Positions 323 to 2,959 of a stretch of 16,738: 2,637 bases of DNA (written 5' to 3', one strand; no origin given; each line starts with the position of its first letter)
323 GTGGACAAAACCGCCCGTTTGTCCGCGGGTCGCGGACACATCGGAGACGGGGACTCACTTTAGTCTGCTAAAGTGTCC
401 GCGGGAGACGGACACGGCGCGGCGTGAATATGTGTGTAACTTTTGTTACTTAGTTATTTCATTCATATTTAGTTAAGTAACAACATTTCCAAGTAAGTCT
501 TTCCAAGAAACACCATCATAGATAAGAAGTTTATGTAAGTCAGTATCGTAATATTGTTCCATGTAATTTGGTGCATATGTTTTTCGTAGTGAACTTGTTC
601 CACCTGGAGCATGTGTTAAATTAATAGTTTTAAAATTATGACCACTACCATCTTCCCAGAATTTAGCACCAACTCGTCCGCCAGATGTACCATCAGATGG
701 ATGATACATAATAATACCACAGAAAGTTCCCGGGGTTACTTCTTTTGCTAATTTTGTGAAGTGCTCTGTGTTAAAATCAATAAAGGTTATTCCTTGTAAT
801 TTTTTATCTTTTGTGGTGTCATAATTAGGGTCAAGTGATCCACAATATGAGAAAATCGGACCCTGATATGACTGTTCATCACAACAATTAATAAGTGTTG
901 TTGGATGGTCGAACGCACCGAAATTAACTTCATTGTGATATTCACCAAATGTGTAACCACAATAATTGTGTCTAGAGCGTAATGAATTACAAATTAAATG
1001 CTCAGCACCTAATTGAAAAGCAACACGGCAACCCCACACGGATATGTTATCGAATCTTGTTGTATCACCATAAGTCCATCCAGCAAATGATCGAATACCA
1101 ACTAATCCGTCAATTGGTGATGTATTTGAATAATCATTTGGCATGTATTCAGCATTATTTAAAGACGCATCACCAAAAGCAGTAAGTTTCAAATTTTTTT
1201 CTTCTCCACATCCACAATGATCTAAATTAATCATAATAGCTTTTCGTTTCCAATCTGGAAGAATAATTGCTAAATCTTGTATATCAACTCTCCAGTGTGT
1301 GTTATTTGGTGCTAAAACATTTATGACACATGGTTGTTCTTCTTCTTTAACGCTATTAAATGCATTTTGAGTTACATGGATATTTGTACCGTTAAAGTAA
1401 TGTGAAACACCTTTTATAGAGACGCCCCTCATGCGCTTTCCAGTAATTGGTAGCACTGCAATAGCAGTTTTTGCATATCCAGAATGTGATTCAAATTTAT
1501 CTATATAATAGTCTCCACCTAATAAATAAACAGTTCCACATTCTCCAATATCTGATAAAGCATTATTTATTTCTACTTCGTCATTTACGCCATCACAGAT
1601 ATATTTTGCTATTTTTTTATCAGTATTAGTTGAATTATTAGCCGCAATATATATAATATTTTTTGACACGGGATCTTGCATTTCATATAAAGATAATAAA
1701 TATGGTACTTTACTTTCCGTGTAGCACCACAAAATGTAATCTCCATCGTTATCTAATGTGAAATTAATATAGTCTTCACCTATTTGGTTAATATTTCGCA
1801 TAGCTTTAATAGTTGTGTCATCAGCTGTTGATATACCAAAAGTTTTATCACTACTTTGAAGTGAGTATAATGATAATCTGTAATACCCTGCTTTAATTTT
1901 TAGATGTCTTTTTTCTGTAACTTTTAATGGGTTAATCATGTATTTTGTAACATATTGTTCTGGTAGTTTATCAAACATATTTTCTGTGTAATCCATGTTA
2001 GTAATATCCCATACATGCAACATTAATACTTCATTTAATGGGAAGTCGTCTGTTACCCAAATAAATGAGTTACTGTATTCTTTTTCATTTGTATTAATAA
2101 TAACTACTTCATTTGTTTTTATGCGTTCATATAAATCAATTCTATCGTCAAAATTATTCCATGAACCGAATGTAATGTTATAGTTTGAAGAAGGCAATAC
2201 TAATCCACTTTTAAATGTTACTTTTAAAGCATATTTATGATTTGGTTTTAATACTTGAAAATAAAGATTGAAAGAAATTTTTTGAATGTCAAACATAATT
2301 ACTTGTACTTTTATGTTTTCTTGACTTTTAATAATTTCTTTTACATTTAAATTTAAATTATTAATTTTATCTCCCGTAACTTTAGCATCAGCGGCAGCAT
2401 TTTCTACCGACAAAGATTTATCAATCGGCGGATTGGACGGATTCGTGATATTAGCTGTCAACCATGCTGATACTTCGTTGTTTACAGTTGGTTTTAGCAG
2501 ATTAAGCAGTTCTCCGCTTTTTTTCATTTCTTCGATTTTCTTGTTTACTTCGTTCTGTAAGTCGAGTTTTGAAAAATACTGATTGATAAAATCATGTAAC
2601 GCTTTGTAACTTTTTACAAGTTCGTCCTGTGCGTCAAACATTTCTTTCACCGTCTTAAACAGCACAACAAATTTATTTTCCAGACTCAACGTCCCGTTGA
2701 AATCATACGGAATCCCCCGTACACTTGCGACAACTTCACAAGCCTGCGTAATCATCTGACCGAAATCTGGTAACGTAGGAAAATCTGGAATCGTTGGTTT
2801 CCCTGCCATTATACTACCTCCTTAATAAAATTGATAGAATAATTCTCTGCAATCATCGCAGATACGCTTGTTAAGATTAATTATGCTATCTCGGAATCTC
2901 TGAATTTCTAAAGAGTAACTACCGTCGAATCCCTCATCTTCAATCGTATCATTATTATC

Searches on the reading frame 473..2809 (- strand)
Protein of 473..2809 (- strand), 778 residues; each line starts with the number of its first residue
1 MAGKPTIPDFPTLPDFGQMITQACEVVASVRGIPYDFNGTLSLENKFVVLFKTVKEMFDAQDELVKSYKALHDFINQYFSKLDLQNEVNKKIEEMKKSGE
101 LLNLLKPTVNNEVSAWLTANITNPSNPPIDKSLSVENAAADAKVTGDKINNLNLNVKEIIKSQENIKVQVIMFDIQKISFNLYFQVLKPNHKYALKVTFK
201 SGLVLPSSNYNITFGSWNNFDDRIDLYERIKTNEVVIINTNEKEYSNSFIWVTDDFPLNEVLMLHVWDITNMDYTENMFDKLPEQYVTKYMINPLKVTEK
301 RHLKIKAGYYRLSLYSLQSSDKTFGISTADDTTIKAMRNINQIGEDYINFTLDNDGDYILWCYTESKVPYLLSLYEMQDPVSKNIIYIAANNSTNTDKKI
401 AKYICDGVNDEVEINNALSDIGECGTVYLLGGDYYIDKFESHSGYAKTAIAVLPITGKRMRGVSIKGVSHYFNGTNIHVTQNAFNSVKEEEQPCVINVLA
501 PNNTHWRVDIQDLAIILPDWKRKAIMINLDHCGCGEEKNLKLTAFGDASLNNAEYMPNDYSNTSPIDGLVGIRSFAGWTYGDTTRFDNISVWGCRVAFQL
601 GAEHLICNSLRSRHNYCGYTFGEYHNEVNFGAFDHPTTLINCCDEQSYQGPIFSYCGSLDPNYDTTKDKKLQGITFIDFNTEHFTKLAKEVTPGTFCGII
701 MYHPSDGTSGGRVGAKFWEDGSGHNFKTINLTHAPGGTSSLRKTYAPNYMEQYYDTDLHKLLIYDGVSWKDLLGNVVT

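Call 10: search_protein_families(library=pfam, proteins=[window:473-2809:-])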
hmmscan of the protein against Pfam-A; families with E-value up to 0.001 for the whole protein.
window:473-2809:- (778 aa): 0 families

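Call 95: search_protein_families(library=phrogs, max_evalue=0.001, proteins=[window:473-2809:-])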
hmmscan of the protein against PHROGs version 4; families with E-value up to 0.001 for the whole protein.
window:473-2809:- (778 aa): 1 family
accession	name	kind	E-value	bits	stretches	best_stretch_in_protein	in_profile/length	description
phrog_16313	-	head and packaging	2.4e-29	103.1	1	373-777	497-888/888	virion structural protein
